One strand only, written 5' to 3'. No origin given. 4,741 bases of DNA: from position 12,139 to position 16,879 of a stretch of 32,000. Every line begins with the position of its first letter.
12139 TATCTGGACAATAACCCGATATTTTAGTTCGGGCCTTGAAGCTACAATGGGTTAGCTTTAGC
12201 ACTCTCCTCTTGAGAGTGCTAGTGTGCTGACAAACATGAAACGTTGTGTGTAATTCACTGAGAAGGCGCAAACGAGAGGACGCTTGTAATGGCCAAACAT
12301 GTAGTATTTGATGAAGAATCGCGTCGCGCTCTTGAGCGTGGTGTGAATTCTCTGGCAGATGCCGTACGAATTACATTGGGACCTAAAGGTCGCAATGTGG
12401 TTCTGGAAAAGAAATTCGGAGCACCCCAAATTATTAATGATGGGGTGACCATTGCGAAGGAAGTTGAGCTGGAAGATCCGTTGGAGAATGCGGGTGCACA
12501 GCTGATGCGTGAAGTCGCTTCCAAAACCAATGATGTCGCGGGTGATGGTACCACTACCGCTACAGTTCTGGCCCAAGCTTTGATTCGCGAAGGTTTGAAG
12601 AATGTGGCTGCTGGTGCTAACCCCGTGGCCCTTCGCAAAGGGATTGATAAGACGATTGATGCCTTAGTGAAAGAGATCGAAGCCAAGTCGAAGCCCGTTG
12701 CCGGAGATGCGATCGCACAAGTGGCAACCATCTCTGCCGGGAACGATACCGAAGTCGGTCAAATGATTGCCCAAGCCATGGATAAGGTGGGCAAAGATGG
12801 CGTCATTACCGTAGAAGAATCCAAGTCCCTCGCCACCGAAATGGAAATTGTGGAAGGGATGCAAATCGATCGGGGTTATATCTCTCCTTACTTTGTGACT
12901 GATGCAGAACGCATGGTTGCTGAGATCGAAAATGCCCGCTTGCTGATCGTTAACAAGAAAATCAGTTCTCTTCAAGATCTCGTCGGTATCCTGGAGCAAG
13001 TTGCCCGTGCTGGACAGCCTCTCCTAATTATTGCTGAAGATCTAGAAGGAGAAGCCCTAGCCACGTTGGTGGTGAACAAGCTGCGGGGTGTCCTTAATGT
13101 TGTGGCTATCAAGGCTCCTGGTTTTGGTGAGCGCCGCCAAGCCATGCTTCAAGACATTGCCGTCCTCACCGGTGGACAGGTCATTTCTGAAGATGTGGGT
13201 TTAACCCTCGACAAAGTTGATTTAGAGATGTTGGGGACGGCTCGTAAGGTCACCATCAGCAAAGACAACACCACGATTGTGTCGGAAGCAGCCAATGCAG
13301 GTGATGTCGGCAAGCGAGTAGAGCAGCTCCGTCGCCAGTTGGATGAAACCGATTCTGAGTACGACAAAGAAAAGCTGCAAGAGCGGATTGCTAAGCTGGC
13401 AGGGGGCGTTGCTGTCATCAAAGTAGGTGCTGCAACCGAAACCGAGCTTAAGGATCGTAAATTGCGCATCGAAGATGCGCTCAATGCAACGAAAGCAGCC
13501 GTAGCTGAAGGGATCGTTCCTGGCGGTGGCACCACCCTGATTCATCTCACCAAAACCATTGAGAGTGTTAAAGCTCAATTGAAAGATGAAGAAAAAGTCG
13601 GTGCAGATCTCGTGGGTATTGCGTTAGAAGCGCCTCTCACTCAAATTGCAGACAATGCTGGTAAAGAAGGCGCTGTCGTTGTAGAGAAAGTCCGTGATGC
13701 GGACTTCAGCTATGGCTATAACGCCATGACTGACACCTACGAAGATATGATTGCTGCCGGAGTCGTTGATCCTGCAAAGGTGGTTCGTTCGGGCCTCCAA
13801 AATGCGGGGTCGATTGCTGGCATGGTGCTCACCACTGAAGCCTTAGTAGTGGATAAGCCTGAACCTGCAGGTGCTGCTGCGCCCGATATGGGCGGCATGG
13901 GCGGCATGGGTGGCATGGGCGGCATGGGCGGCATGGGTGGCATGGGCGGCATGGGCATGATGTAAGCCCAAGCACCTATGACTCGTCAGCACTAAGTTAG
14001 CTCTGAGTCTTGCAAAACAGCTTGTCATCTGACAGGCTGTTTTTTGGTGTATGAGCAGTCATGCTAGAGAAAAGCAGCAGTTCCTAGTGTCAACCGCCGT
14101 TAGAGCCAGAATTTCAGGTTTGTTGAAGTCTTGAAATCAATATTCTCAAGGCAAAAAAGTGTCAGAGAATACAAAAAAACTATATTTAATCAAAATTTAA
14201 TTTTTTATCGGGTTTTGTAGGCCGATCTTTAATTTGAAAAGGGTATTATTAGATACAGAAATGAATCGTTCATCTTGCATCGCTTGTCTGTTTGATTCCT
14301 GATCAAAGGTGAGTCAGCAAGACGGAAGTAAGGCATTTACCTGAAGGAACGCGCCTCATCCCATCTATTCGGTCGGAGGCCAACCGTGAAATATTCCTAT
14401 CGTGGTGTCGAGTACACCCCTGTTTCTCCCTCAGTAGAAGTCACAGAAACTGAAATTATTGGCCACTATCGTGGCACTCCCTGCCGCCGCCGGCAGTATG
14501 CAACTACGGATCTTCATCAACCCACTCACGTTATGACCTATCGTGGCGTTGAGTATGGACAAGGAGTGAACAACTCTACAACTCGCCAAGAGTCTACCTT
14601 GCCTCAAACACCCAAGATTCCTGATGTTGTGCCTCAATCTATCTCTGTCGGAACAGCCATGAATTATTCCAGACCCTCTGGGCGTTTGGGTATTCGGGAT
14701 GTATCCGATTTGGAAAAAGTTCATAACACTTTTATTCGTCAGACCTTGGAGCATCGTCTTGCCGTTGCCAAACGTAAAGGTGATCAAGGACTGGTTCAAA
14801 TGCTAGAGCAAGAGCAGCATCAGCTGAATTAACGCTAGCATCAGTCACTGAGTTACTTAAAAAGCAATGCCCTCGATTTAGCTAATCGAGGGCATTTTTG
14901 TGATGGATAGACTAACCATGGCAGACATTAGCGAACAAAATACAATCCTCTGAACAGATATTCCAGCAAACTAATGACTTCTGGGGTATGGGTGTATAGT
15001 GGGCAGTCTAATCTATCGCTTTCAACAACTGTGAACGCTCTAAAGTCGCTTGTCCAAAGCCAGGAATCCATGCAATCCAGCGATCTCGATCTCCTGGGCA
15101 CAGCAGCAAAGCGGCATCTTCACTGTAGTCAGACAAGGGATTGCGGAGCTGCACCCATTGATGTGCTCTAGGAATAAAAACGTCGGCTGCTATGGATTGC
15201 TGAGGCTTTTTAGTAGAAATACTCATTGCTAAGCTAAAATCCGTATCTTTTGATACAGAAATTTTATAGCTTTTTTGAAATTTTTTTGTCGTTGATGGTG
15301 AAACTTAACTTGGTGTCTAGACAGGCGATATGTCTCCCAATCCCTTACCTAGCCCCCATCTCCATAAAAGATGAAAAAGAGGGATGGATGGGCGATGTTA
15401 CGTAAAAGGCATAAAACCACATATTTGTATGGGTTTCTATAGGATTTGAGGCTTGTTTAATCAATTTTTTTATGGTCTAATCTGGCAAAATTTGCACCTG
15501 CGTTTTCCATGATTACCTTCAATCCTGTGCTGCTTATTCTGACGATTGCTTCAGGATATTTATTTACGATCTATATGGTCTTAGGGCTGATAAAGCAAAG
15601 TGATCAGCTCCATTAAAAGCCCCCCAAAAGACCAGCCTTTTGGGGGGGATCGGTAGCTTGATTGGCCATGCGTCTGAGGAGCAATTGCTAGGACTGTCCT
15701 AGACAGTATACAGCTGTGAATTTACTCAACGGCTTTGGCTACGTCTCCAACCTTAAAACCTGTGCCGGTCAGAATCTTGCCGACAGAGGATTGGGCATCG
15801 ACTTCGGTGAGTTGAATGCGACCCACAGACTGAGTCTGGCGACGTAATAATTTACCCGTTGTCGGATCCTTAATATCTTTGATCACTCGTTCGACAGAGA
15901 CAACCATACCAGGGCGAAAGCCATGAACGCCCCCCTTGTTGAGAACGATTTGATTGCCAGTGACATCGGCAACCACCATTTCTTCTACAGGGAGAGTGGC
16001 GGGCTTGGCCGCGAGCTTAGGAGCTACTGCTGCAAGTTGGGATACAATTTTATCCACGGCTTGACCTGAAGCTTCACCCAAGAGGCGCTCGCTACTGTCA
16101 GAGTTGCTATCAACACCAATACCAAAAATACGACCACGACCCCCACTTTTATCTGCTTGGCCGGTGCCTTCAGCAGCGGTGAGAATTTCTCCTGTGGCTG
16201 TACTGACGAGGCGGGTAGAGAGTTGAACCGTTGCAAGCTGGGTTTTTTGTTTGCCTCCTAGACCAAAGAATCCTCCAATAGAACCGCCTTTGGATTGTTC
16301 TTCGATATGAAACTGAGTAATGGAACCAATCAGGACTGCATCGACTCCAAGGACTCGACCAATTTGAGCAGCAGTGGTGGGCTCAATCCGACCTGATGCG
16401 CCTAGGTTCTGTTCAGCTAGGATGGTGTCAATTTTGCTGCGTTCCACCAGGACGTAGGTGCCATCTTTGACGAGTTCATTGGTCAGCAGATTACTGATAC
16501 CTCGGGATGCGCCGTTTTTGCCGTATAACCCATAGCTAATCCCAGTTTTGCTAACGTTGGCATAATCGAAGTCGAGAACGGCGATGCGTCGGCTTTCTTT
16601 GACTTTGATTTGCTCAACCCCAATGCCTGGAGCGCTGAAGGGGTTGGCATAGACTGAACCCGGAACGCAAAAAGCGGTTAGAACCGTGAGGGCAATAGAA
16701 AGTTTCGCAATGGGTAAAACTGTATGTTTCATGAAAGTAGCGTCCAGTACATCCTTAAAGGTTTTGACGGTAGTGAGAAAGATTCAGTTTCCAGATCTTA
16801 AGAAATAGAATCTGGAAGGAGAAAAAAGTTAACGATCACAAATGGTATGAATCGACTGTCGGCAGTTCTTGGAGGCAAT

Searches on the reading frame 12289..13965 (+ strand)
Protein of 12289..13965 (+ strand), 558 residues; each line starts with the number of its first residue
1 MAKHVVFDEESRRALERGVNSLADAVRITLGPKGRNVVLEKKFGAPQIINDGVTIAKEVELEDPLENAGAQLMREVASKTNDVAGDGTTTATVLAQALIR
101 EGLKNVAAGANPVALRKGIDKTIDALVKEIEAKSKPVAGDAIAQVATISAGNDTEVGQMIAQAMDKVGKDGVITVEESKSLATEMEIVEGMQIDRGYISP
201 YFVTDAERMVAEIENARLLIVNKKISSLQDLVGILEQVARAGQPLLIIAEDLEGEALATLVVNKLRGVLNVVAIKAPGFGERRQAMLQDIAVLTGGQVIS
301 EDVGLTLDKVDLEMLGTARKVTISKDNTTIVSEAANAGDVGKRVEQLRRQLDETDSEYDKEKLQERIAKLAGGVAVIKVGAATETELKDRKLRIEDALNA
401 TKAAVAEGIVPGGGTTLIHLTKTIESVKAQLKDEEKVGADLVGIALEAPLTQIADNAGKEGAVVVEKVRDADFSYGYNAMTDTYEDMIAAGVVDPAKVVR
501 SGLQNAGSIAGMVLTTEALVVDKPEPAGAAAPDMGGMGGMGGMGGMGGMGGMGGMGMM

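Call 74: find_encoding_contigs(protein=window:12289-13965:+, flank=1000, max_places=4)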
Protein window:12289-13965:+ (558 aa): 4 contigs read that carry it; 3 places shown.
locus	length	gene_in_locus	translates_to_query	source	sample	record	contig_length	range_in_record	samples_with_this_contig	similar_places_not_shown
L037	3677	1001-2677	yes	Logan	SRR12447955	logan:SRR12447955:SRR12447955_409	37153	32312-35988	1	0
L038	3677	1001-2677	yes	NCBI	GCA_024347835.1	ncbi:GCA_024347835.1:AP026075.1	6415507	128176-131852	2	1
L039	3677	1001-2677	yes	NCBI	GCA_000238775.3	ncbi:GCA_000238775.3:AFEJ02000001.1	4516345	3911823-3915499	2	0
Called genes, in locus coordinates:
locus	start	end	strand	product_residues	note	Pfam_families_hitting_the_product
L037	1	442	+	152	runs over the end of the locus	PF10517:DM13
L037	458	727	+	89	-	-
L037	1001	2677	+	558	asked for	-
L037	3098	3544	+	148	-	PF14105:DUF4278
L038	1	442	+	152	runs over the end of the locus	PF10517:DM13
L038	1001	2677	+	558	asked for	-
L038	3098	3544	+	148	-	PF14105:DUF4278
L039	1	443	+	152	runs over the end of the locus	PF10517:DM13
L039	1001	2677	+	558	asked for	-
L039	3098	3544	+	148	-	PF14105:DUF4278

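Call 76: find_encoding_contigs(protein=window:12289-13965:+, flank=10000, max_places=4)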
Protein window:12289-13965:+ (558 aa): 3 contigs read that carry it; 3 places shown.
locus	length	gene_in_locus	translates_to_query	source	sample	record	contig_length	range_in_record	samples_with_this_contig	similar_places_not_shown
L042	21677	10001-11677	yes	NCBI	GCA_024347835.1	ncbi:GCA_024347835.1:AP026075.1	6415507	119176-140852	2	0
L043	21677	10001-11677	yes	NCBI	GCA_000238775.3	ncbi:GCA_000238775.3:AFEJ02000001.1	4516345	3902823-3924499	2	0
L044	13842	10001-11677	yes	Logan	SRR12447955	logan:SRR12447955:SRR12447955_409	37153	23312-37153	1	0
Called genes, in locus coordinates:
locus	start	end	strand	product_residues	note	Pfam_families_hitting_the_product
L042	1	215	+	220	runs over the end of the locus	PF04039:MnhB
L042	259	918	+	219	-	PF05685:Uma2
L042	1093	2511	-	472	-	PF01609:DDE_Tnp_1 (weak)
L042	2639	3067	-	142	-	PF13806:Rieske_2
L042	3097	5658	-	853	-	PF03486:HI0933_like (faint), PF07992:Pyr_redox_2, PF01266:DAO (faint), PF00070:Pyr_redox, PF18267:Rubredoxin_C, PF04324:Fer2_BFD, PF03460:NIR_SIR_ferr, PF01077:NIR_SIR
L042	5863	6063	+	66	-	-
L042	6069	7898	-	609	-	PF00069:Pkinase, PF07714:PK_Tyr_Ser-Thr, PF03109:ABC1 (weak)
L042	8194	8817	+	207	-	-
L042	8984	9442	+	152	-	PF10517:DM13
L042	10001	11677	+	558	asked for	-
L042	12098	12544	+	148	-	PF14105:DUF4278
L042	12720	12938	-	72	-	-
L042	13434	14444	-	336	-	PF03783:CsgG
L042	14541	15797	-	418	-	PF05579:Peptidase_S32 (faint), PF00089:Trypsin, PF13365:Trypsin_2, PF13371:TPR_9 (faint), PF25570:TPR_DENND3 (faint), PF00515:TPR_1 (faint), PF07719:TPR_2 (faint), PF13414:TPR_11, +3 more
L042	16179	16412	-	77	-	-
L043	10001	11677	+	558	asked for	-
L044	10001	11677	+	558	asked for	-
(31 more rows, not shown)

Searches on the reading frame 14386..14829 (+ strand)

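Call 35: search_protein_families(library=pfam, proteins=[window:14386-14829:+], max_evalue=0.001)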
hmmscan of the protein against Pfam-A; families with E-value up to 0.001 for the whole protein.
window:14386-14829:+ (148 aa): 1 family
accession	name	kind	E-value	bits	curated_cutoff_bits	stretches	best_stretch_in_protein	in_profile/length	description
PF14105.11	DUF4278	-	2.1e-18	66.8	25.3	1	1-57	1-57/57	Domain of unknown function (DUF4278)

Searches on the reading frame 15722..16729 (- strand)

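Call 35: search_protein_families(library=pfam, proteins=[window:15722-16729:-], max_evalue=0.001)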
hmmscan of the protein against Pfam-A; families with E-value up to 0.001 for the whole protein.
window:15722-16729:- (335 aa): 1 family
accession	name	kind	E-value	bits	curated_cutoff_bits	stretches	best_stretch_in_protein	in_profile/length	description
PF03783.19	CsgG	-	1.6e-38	132.6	20.8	1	44-243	7-208/210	Curli production assembly/transport component CsgG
